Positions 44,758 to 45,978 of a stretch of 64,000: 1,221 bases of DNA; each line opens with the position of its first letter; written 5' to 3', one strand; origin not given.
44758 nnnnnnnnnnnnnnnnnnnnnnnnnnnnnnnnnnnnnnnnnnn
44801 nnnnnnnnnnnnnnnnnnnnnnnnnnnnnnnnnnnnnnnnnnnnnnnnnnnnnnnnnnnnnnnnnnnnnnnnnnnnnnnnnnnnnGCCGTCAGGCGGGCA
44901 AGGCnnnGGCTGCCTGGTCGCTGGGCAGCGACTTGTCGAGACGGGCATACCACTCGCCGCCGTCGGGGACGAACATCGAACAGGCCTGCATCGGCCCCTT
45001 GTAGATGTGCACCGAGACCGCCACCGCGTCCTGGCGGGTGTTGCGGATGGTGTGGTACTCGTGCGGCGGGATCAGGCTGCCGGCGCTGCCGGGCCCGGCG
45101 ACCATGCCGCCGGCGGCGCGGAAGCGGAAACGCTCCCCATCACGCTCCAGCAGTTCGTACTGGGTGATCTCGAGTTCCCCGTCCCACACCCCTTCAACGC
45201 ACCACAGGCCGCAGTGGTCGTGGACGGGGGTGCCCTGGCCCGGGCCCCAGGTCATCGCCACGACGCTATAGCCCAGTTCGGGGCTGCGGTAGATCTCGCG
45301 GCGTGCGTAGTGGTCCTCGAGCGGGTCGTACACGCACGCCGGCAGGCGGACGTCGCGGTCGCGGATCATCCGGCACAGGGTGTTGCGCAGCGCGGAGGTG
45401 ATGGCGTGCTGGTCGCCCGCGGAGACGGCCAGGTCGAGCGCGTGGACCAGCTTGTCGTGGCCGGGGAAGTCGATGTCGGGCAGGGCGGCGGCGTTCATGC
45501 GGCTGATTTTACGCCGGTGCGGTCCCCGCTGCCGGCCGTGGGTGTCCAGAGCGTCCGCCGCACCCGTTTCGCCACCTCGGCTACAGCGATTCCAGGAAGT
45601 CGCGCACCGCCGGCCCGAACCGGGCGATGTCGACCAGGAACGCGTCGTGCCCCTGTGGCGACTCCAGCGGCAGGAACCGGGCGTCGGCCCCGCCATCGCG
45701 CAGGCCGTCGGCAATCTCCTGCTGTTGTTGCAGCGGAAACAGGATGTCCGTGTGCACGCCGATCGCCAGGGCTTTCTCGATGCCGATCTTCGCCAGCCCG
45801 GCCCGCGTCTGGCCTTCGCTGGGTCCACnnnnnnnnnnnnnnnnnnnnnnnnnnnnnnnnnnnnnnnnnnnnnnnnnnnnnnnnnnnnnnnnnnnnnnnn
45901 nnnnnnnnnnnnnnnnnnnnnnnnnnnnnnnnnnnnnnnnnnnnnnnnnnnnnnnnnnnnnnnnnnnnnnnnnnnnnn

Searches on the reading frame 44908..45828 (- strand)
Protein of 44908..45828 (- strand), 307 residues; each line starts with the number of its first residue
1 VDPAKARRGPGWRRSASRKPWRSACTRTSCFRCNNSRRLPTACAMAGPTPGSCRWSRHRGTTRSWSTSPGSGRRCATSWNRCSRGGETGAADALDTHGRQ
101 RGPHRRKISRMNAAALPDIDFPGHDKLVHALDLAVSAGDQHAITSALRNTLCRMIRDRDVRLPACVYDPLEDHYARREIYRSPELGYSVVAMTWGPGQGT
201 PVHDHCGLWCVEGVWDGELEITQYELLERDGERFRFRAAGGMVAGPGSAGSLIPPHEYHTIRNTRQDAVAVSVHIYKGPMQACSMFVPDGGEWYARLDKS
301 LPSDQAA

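Call 6: search_protein_families(library=pfam, proteins=[window:44908-45828:-])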
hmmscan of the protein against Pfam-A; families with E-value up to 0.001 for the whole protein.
window:44908-45828:- (307 aa): 1 family
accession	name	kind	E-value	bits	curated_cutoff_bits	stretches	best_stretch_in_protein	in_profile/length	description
PF05995.18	CDO_I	-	1.2e-11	44.8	23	1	186-286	69-167/170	Cysteine dioxygenase type I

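Call 7: search_protein_families(library=ncbifam, proteins=[window:44908-45828:-])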
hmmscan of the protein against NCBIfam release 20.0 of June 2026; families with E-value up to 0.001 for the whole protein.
window:44908-45828:- (307 aa): 0 families
